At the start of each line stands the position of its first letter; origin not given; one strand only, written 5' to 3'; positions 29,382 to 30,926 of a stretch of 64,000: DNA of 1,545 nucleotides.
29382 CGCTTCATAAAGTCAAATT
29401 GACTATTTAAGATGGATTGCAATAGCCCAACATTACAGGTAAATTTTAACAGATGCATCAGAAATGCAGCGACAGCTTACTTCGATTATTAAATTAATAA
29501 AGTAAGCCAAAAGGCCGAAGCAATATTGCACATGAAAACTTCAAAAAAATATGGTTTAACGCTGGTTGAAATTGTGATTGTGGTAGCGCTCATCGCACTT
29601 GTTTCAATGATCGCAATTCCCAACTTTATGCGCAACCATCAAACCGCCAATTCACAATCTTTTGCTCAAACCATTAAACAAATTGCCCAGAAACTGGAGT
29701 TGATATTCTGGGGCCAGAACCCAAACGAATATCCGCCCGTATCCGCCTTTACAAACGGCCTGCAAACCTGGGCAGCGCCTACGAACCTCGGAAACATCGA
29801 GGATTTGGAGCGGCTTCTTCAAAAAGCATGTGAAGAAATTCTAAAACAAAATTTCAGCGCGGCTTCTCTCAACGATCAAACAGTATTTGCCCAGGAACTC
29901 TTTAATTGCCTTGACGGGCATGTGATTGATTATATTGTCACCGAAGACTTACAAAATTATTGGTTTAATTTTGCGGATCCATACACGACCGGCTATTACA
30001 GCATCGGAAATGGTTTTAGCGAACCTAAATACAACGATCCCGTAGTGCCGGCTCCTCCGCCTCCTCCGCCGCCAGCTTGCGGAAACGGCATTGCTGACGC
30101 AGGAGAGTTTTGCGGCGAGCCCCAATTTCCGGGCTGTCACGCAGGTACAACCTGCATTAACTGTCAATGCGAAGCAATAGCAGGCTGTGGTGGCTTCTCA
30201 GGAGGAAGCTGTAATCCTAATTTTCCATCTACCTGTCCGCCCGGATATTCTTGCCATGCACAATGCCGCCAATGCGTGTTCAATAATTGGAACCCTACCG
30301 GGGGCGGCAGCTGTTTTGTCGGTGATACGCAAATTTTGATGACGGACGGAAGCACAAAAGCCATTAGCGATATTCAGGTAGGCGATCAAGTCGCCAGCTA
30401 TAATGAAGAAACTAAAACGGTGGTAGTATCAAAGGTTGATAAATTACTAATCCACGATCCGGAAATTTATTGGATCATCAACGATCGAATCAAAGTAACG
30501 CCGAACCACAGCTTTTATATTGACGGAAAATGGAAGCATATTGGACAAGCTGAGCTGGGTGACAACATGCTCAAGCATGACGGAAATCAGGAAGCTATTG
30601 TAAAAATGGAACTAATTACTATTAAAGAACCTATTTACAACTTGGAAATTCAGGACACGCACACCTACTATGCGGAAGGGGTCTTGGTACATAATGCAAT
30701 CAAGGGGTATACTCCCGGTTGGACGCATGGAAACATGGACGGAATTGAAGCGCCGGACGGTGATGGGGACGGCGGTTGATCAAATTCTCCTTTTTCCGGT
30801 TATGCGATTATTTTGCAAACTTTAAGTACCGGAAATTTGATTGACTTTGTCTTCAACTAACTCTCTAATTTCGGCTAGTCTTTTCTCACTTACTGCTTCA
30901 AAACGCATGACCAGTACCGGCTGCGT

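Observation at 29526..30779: Pseudopilin/type-IV-pilin-like protein ending in a complete Hint (intein-like, BIL-type) autoprocessing domain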

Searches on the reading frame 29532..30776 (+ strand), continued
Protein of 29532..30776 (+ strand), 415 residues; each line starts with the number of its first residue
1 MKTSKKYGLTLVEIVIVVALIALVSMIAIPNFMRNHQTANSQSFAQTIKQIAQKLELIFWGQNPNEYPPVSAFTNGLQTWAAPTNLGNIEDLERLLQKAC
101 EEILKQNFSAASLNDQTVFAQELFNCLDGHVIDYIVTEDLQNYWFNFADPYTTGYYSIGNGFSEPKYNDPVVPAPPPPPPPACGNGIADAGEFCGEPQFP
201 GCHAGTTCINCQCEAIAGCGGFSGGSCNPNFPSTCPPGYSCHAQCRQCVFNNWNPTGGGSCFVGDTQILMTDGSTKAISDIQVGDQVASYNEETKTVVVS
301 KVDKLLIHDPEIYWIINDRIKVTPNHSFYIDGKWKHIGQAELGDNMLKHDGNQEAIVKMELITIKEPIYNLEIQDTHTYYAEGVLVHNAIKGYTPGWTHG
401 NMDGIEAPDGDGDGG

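Call 71: find_encoding_contigs(protein=P0081, flank=6000, max_places=2)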
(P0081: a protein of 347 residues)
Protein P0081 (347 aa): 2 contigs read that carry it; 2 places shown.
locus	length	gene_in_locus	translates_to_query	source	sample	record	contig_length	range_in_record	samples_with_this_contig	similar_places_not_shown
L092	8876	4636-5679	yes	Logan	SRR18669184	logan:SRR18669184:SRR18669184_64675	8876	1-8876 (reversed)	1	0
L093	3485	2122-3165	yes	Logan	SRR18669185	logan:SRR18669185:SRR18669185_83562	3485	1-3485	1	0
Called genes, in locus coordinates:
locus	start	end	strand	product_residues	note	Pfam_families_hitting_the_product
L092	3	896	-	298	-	?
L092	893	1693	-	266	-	PF20222:DUF6581 (faint), PF04079:SMC_ScpB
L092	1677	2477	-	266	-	PF02616:SMC_ScpA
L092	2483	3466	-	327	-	PF00579:tRNA-synt_1b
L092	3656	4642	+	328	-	-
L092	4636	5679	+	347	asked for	PF07963:N_methyl (weak)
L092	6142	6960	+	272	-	PF07963:N_methyl (weak)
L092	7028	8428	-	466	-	PF02878:PGM_PMM_I, PF02879:PGM_PMM_II, PF02880:PGM_PMM_III, PF00408:PGM_PMM_IV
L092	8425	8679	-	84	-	PF01541:GIY-YIG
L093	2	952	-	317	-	?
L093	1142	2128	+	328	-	-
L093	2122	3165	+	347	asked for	PF07963:N_methyl (weak)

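Call 77: search_protein_families(library=pfam, proteins=[P0042, P0065, P0084, P0107, P0010], max_evalue=0.001)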
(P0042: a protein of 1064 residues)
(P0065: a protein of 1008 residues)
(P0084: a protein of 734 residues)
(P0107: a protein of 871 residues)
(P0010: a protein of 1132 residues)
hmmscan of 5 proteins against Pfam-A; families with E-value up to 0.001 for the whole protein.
P0042 (1064 aa): 5 families
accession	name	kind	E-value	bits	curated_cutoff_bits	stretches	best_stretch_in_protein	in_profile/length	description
PF07591.16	PT-HINT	-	3.6e-44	150.8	27.7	4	441-563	3-128/137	Pretoxin HINT domain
PF13403.11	Hint_2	-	8.8e-28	98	28.4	2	26-62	2-38/147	Hint domain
PF14890.11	Intein_splicing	-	1.6e-25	90.1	35.8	1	453-526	18-99/155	Intein splicing domain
PF01079.26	Hint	-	1e-21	78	29.7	2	22-92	9-84/213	Hint module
PF04280.21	Tim44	-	1.6e-10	41.7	29.6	1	840-932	14-102/147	Tim44-like domain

P0065 (1008 aa): 7 families
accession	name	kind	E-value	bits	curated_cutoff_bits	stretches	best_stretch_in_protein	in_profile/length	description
PF07591.16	PT-HINT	-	7.4e-44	149.8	27.7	4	33-160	3-133/137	Pretoxin HINT domain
PF13403.11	Hint_2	-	2.9e-30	106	28.4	3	25-60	2-37/147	Hint domain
PF04280.21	Tim44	-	4.7e-21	75.9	29.6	2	654-791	8-147/147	Tim44-like domain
PF01079.26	Hint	-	2.9e-20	73.2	29.7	1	151-267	5-136/213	Hint module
PF14890.11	Intein_splicing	-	1.6e-18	67.4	35.8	0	529-568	116-155/155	Intein splicing domain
PF14623.11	Vint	-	3.8e-14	53.3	27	1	24-93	1-65/166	Hint-domain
PF16450.11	Prot_ATP_ID_OB_C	-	0.00061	20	23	0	198-259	3-54/56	Proteasomal ATPase OB C-terminal domain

P0084 (734 aa): 6 families
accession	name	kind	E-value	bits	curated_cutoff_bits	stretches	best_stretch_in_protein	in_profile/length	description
PF07591.16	PT-HINT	-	1.5e-19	71.1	27.7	2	173-297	2-136/137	Pretoxin HINT domain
PF13403.11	Hint_2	-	6.1e-12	46.6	28.4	0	166-196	2-32/147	Hint domain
PF14890.11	Intein_splicing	-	5.1e-10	39.8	35.8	0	47-123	14-98/155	Intein splicing domain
PF01079.26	Hint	-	1.1e-05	25.5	29.7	0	23-100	7-91/213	Hint module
PF14623.11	Vint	-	0.00011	22.4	27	0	165-232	1-64/166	Hint-domain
PF00188.32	CAP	-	0.00043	21.5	21.1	1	623-702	2-91/117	Cysteine-rich secretory protein family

P0107 (871 aa): 7 families
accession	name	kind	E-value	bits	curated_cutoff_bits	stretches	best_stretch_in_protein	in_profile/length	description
PF07591.16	PT-HINT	-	3.1e-41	141.3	27.7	3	301-428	2-131/137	Pretoxin HINT domain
PF04280.21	Tim44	-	9.5e-31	107.3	29.6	2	715-843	16-146/147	Tim44-like domain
PF01079.26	Hint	-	1.8e-25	90.2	29.7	3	154-227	8-87/213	Hint module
PF14890.11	Intein_splicing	-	1.1e-22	81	35.8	0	51-112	27-94/155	Intein splicing domain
PF13403.11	Hint_2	-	1.5e-18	68.1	28.4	1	294-337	2-45/147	Hint domain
PF17516.8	ProQ_C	-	1.3e-05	24.9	23.3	0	371-398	1-28/51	ProQ C-terminal domain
PF01197.23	Ribosomal_L31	-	0.00011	22.7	27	0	87-101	39-53/65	Ribosomal protein L31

P0010 (1132 aa): 12 families
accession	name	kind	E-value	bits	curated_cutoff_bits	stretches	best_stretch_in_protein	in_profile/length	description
PF07591.16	PT-HINT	-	3e-55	186.7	27.7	5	456-577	9-131/137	Pretoxin HINT domain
PF01079.26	Hint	-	5.7e-42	144.1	29.7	3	573-652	6-89/213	Hint module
PF14890.11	Intein_splicing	-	1.3e-32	113.1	35.8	1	615-714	33-155/155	Intein splicing domain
PF13403.11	Hint_2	-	6.5e-30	104.9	28.4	2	307-342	2-36/147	Hint domain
PF04280.21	Tim44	-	1.3e-25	90.6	29.6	2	787-927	4-146/147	Tim44-like domain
PF14623.11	Vint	-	1.4e-22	80.7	27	0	579-652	1-67/166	Hint-domain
PF05203.21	Hom_end_hint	-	3.2e-12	47.4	32.1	0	580-610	1-31/228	Hom_end-associated Hint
PF17820.7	PDZ_6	-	3.3e-10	40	27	0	247-274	13-39/54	PDZ domain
PF20260.4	PUA_4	-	1e-07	32.4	23.9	0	251-264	15-28/48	RNA methyltransferase PUA domain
PF23835.1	DUF7205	-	6.4e-06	26.4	27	0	250-348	12-106/128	Domain of unknown function (DUF7205)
PF13180.12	PDZ_2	-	0.00028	21.5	27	0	517-536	25-43/80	PDZ domain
PF17816.7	PDZ_4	-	0.00063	20.5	23.1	0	657-675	26-44/114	PDZ domain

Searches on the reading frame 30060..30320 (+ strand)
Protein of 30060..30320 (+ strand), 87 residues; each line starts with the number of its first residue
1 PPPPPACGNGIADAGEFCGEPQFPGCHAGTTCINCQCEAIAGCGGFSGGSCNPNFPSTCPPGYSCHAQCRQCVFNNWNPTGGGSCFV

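Call 55: search_protein_families(library=pfam, proteins=[window:30060-30320:+], max_evalue=1)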
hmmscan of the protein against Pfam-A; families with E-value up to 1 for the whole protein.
window:30060-30320:+ (87 aa): 0 families

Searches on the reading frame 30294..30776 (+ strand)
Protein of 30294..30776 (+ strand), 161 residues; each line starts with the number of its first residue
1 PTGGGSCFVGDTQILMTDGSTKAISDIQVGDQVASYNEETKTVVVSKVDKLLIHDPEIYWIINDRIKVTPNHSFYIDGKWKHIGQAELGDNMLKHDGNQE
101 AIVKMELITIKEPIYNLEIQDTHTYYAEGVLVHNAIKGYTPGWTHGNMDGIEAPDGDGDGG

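Call 23: search_solved_structures(query=window:30294-30776:+, max_evalue=1, show_alignments=2)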
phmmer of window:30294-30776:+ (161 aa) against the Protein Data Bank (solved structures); distinct sequences matched with E-value up to 1: 34.
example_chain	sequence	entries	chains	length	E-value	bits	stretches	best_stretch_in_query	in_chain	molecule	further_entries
6y75_A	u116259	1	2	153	7.3e-13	52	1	5-133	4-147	NAD(P)(+)--arginine ADP-ribosyltransferase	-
6tmm_AAA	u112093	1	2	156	7.6e-13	51.9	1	5-133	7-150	NAD(P)(+)--arginine ADP-ribosyltransferase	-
6tmm_BBB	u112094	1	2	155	7.7e-13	51.9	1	5-133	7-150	NAD(P)(+)--arginine ADP-ribosyltransferase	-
6y75_B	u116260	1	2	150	7.8e-13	51.9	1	5-133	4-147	NAD(P)(+)--arginine ADP-ribosyltransferase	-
2lwy_A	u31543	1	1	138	5.9e-11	45.8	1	7-134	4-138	BACTERIAL INTEIN-LIKE DOMAIN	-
3ifj_A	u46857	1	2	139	1.6e-05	28.1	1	67-134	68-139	Endonuclease PI-MtuI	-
8w20_A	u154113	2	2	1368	2.3e-05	27.6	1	2-143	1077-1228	Intein C-terminal splicing domain-containing protein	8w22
3igd_A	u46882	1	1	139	5.5e-05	26.3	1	67-134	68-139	Endonuclease PI-MtuI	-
2in9_A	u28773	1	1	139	5.9e-05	26.2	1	67-134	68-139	Endonuclease PI-MtuI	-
2in0_A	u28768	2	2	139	6.7e-05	26.1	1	68-134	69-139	Endonuclease PI-MtuI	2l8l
2in8_A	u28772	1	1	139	9.2e-05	25.6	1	68-134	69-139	Endonuclease PI-MtuI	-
5i0a_A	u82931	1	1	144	0.00017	24.7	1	68-134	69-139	Intein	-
5k08_A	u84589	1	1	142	0.00019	24.6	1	68-134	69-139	RecA mini intein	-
8r2c_A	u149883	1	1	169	0.00056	23.1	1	5-94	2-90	von willebrand factor type A (VWA) domain was originally protein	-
1mi8_A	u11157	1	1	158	0.0011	22.2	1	10-91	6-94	DnaB intein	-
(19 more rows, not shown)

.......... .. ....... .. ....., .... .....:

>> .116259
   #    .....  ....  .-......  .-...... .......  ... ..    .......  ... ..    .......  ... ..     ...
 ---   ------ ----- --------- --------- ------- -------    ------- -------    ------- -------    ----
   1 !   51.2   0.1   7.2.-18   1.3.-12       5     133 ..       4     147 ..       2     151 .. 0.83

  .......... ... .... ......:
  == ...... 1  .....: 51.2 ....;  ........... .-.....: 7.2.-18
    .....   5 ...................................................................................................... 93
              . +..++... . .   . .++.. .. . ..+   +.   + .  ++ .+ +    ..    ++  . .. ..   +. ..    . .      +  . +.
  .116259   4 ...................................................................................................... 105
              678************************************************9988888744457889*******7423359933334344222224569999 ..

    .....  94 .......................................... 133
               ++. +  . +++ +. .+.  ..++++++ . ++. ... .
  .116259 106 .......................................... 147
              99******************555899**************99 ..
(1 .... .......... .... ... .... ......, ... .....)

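Call 48: find_homologous_proteins(query=window:30294-30776:+, max_evalue=1e-8)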
Query window:30294-30776:+: 5 candidates shared short words with the query, none scored E <= 1e-8.

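Call 56: predict_structure(alignment_id=A3)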
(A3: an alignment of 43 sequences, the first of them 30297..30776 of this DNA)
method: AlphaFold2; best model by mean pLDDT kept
length: 160 residues; sequences in the alignment: 43
mean_pLDDT: 88.0   pTM: 0.79
mean pLDDT of the five models: 88.0, 87.6, 87.5, 87.3, 86.8
residues with pLDDT >= 90: 125; 70-90: 6; 50-70: 16; < 50: 13
segments of 3 or more residues with pLDDT < 50: 140-151
pLDDT, mean of each block of 10 residues (from residue 1): 81 98 98 96 97 92 97 97 97 98 96 94 97 67 43 58
secondary structure, 60 per line:
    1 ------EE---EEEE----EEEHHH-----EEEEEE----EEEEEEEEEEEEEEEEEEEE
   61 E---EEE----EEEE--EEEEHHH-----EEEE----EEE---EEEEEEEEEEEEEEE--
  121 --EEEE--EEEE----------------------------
elements in order: E12-15 E20-22 E31-36 E41-61 E65-67 E72-75 E78-81 E90-93 E98-100 E104-118 E123-126 E129-132

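Call 58: fold_search(model_id=the predicted structure, library=pdb)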
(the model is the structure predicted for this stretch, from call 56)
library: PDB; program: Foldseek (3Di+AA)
matches with E <= 10: 333; with E <= 0.001: 63
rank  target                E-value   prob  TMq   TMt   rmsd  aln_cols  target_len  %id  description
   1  6y75_B                3.6e-13  1.00  0.77  0.82   2.4       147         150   31  BIL2 domain from T.thermophila BUBL1 locus (C1A-N143A) (released 2021-02-03)
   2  6y75_A                5.7e-13  1.00  0.79  0.82   2.3       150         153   29  BIL2 domain from T.thermophila BUBL1 locus (C1A-N143A) (released 2021-02-03)
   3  6tmm_BBB              2.6e-12  1.00  0.76  0.78   2.4       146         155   32  BIL2 domain from T.thermophila BUBL1 locus (C1A-N143A) (released 2020-12-16)
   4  6tmm_AAA              3.5e-12  1.00  0.74  0.76   2.8       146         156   32  BIL2 domain from T.thermophila BUBL1 locus (C1A-N143A) (released 2020-12-16)
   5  2lwy_MODEL_1_A        2.9e-10  1.00  0.72  0.83   2.1       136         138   32  Solution Structure of Bacterial Intein-Like domain from Clostridium thermocellum (released 2013-05-08)
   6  1mi8                  8.5e-10  1.00  0.73  0.82   2.4       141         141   21  2.0 Angstrom crystal structure of a DnaB intein from Synechocystis sp. PCC 6803 (released 2003-08-19)
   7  6frh_B                3.6e-09  1.00  0.72  0.77   3.5       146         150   19  Crystal structure of Ssp DnaB Mini-Intein variant M86 (released 2019-01-30)
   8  6frh_A                3.8e-09  1.00  0.74  0.74   2.5       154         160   19  Crystal structure of Ssp DnaB Mini-Intein variant M86 (released 2019-01-30)
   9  6frg                  8.2e-09  1.00  0.74  0.75   2.3       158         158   19  Crystal structure of G-1F mutant of Ssp DnaB Mini-Intein variant M86 (released 2019-01-30)
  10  6rpq                  1.2e-08  1.00  0.65  0.43   5.3       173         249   20  Crystal structure of PhoCDC21-1 intein (released 2019-08-14)
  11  4o1r                  1.7e-08  1.00  0.70  0.78   2.8       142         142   21  Crystal structure of NpuDnaB intein (released 2014-03-19)
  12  6fre                  3.7e-08  1.00  0.72  0.75   3.4       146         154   18  Crystal structure of G-1F/H73A mutant of Ssp DnaB Mini-Intein variant M86 (released 2019-01-30)
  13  8ubs_A                4.3e-08  1.00  0.69  0.73   3.3       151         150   17  Crystal structure of NrdJ-1 split intein fusion (released 2024-10-09)
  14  6qaz                  4.7e-08  1.00  0.67  0.82   2.7       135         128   26  Crystal structure of gp41-1 intein (released 2019-11-13)
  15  2in0                  5.0e-08  1.00  0.66  0.75   3.0       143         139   24  crystal structure of Mtu recA intein splicing domain (released 2007-05-01)
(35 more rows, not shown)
